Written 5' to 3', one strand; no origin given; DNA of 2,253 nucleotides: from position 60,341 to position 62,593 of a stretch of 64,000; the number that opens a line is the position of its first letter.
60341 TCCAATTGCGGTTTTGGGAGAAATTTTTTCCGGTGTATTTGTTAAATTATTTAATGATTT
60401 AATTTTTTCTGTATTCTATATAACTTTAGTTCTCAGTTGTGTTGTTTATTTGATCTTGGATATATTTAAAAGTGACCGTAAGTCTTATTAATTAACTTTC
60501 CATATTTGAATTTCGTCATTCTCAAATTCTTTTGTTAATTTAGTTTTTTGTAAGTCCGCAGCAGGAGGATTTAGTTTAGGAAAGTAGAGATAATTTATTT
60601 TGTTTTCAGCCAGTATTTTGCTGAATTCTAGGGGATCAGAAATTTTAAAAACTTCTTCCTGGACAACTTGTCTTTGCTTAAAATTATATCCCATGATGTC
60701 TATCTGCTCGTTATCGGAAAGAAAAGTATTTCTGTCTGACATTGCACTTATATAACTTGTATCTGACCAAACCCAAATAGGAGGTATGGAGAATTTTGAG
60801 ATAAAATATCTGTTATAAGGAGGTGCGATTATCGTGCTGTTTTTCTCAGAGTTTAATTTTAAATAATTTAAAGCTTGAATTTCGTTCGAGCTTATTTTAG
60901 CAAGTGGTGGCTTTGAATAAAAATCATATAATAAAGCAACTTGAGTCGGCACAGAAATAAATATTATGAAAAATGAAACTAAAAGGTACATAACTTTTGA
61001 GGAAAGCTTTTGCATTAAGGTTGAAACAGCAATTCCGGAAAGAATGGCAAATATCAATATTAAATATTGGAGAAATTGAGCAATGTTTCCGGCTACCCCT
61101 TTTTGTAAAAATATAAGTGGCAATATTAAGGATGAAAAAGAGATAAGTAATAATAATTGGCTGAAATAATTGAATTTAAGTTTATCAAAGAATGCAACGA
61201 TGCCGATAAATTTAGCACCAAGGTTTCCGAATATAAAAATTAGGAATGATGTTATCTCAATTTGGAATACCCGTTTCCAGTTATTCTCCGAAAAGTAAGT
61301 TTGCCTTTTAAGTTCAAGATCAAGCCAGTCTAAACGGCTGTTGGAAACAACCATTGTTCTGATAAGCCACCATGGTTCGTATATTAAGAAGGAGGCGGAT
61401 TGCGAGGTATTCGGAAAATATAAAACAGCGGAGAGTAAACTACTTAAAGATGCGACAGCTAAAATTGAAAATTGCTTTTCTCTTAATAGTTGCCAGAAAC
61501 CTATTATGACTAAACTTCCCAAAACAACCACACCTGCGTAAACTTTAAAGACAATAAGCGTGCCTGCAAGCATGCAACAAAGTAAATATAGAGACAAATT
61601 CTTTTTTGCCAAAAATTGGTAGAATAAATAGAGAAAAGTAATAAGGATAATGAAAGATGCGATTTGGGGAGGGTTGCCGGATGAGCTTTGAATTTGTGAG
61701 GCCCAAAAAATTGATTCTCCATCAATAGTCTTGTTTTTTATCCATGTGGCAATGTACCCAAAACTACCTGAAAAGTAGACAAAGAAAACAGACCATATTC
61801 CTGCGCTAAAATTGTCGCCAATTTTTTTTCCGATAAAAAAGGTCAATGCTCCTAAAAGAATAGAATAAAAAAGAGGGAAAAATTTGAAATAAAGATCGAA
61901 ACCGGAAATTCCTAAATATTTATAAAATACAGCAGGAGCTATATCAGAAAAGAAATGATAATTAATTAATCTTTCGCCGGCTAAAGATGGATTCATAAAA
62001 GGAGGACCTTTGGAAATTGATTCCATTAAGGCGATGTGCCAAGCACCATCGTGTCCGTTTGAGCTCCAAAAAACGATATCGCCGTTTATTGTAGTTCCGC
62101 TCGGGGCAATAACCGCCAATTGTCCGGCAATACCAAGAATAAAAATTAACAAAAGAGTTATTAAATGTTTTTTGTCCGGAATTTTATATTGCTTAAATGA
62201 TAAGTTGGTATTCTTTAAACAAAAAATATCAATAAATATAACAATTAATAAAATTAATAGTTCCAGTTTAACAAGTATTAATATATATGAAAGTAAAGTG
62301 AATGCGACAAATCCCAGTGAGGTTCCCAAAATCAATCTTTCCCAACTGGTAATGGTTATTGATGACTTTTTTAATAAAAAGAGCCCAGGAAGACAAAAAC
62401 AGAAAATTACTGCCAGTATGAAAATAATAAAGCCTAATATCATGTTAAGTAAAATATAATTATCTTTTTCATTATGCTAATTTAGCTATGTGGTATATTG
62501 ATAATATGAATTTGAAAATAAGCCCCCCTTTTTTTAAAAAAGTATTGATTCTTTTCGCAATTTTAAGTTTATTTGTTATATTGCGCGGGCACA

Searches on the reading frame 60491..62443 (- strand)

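Call 6: search_protein_families(library=pfam, proteins=[window:60491-62443:-], max_evalue=1)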
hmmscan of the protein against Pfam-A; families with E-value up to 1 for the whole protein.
window:60491-62443:- (651 aa): 0 families

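Call 7: search_protein_families(library=ncbifam, proteins=[window:60491-62443:-], max_evalue=1)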
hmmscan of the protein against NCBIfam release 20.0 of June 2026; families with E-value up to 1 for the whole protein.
window:60491-62443:- (651 aa): 0 families

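Call 10: search_protein_families(library=phrogs, proteins=[window:60491-62443:-], max_evalue=1)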
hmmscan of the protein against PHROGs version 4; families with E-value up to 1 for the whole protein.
window:60491-62443:- (651 aa): 1 family
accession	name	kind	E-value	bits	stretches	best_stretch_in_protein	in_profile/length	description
phrog_26428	-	unknown function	0.33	12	0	92-113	2-23/60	-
